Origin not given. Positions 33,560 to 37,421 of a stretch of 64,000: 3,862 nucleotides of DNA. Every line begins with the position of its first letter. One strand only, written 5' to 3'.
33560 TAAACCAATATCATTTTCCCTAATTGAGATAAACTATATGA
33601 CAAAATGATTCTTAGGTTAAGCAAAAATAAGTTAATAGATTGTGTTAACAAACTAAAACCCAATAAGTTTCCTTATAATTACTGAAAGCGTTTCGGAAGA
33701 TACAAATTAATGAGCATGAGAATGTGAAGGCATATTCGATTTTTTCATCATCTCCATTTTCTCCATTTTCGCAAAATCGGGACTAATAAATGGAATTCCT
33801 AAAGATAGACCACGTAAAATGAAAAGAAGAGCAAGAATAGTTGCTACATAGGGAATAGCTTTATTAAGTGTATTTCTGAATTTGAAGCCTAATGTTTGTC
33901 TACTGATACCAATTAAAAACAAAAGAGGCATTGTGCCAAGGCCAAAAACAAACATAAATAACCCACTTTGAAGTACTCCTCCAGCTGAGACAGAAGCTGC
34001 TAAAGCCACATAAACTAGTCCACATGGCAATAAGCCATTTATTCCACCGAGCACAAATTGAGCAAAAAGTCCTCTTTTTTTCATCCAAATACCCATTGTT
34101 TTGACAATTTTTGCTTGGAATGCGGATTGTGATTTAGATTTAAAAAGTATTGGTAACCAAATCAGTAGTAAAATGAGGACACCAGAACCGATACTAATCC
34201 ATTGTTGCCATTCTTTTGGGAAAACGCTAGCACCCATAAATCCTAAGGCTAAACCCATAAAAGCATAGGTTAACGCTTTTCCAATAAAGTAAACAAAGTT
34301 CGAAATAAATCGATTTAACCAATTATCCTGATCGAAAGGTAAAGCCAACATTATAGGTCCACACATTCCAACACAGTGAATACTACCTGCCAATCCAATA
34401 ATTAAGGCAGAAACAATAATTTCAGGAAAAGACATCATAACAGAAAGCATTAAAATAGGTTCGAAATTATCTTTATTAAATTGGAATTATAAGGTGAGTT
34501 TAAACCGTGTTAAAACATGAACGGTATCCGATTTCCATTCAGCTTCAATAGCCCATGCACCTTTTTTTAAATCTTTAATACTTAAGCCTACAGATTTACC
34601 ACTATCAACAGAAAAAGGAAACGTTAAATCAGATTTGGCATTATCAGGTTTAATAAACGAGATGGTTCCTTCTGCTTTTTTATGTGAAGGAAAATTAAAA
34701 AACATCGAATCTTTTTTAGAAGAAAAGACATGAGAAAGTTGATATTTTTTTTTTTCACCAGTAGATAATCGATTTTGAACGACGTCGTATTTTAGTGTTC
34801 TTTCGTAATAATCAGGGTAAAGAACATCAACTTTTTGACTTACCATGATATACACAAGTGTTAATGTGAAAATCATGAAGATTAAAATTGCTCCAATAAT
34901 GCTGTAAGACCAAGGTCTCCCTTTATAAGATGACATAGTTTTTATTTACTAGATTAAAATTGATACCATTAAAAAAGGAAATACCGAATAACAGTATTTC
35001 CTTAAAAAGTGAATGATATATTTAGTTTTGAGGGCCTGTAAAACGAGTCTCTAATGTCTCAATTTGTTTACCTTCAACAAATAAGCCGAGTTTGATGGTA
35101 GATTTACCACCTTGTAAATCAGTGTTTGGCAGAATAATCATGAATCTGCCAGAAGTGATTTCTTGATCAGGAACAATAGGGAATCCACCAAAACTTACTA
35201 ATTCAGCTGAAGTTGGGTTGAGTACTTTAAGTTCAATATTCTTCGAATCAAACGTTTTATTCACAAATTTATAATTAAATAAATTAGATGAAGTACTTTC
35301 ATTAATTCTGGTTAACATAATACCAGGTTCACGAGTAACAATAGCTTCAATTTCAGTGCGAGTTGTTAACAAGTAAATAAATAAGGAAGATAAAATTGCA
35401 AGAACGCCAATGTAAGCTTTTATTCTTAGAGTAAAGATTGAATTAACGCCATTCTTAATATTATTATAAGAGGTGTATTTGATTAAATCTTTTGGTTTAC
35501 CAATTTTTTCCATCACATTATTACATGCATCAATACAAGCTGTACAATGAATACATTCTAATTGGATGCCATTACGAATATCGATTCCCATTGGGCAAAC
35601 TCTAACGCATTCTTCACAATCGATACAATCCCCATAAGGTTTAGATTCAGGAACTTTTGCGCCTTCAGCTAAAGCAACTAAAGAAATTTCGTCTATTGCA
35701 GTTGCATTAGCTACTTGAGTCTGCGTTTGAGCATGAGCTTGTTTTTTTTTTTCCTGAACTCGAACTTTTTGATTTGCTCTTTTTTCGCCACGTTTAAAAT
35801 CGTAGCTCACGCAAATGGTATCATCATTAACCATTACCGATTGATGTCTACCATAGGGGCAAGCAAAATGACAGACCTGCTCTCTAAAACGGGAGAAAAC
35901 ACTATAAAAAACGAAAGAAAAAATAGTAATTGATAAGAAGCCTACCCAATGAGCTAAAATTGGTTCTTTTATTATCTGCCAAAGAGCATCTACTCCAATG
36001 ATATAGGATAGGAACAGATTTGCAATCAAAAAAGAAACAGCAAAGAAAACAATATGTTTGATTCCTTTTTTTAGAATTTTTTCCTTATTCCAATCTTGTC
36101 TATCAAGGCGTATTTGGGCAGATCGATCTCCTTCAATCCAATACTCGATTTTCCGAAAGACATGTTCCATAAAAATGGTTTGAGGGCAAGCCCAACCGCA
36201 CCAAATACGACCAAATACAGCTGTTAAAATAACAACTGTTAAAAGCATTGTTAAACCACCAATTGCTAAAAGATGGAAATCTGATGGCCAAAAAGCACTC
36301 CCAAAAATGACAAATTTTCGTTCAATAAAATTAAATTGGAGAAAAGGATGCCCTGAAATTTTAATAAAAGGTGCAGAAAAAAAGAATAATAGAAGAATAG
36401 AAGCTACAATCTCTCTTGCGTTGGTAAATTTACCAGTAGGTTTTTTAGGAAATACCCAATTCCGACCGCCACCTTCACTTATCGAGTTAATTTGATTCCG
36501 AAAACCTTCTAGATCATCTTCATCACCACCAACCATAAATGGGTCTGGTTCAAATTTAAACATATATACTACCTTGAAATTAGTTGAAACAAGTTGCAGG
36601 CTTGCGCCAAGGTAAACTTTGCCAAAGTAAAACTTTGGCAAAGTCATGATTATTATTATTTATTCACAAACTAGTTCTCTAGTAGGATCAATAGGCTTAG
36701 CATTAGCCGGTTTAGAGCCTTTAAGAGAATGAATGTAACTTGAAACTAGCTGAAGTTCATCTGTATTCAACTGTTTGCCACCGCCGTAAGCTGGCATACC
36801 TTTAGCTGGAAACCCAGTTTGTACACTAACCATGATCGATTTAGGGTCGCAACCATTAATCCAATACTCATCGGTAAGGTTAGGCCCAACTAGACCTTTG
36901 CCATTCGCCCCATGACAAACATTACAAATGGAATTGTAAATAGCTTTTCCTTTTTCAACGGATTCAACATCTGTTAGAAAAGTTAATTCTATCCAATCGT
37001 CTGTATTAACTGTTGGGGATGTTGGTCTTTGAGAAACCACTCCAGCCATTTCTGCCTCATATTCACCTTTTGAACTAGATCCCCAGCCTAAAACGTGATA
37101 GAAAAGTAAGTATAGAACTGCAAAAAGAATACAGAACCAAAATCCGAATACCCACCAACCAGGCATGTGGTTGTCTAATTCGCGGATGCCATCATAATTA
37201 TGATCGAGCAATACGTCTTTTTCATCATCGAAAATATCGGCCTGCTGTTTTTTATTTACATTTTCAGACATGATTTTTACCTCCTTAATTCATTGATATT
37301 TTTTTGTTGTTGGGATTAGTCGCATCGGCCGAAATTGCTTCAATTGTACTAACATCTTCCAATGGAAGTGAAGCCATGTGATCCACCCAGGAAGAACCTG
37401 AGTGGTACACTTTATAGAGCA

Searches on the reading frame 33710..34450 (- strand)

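Call 6: search_protein_families(library=pfam, proteins=[window:33710-34450:-], max_evalue=0.01)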
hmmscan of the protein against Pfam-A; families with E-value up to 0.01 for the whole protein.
window:33710-34450:- (247 aa): 2 families
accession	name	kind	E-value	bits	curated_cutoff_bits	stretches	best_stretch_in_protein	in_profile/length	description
PF13386.12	DsbD_2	-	1.6e-40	139.6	24.9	1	15-208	2-198/199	Cytochrome C biogenesis protein transmembrane region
PF02683.22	DsbD_TM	-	1.5e-06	28.1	27.1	1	11-187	4-188/219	Cytochrome C biogenesis protein transmembrane domain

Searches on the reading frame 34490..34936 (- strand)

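Call 6: search_protein_families(library=pfam, proteins=[window:34490-34936:-], max_evalue=0.01)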
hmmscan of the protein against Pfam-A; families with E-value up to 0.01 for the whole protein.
window:34490-34936:- (149 aa): 1 family
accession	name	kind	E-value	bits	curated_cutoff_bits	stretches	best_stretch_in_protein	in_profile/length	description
PF05751.16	FixH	-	2.4e-10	41.1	23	1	7-142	4-144/150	FixH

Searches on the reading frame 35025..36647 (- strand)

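Call 6: search_protein_families(library=pfam, proteins=[window:35025-36647:-], max_evalue=0.01)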
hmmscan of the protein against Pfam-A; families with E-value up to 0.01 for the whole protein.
window:35025-36647:- (541 aa): 12 families
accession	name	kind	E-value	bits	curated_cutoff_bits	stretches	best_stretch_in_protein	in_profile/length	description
PF13746.11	Fer4_18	-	1.6e-39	135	27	2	334-393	54-113/114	4Fe-4S dicluster domain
PF12801.12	Fer4_5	-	2.3e-12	47.1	22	1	128-166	2-40/48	4Fe-4S binding domain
PF11614.14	FixG_C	-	3e-12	47.2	25.6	1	423-539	1-119/119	IG-like fold at C-terminal of FixG, putative oxidoreductase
PF13534.11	Fer4_17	-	1.9e-05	25.5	22.2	0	364-394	1-31/61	4Fe-4S dicluster domain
PF13183.11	Fer4_8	-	3.6e-05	24.7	27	0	301-355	37-68/68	4Fe-4S dicluster domain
PF14697.11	Fer4_21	-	3.9e-05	24.1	35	0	339-353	39-53/59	4Fe-4S dicluster domain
PF12800.12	Fer4_4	-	0.00019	21.9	24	0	340-354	3-17/17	4Fe-4S binding domain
PF13187.11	Fer4_9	-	0.0002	21.8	27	1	312-354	34-50/52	4Fe-4S dicluster domain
PF13237.11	Fer4_10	-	0.0002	21.7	25.5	1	340-375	8-52/53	4Fe-4S dicluster domain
PF12838.12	Fer4_7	-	0.0003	21.6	27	0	365-385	2-13/52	4Fe-4S dicluster domain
PF13484.11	Fer4_16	-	0.00074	20.7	30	0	364-376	1-13/66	4Fe-4S double cluster binding domain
PF12837.12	Fer4_6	-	0.0081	16.5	25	1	341-354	9-22/24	4Fe-4S binding domain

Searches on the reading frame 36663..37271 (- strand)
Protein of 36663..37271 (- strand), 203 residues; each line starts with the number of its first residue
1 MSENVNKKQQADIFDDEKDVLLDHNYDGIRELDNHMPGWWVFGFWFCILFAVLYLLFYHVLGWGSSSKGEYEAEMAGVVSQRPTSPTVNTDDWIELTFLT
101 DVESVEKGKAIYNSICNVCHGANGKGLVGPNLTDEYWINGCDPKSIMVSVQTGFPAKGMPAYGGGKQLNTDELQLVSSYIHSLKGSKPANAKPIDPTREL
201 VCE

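Call 6: search_protein_families(library=pfam, proteins=[window:36663-37271:-], max_evalue=0.01)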
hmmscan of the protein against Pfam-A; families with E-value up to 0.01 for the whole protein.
window:36663-37271:- (203 aa): 3 families
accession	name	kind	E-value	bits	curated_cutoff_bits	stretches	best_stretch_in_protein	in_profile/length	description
PF14715.11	FixP_N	-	2.2e-19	69.3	24.9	1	19-64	2-47/48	N-terminal domain of cytochrome oxidase-cbb3, FixP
PF13442.11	Cytochrome_CBB3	-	3.6e-13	50.1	27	1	105-180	3-68/68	Cytochrome C oxidase, cbb3-type, subunit III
PF00034.26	Cytochrom_C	-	5.5e-08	34.5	21.3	1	105-184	1-90/90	Cytochrome c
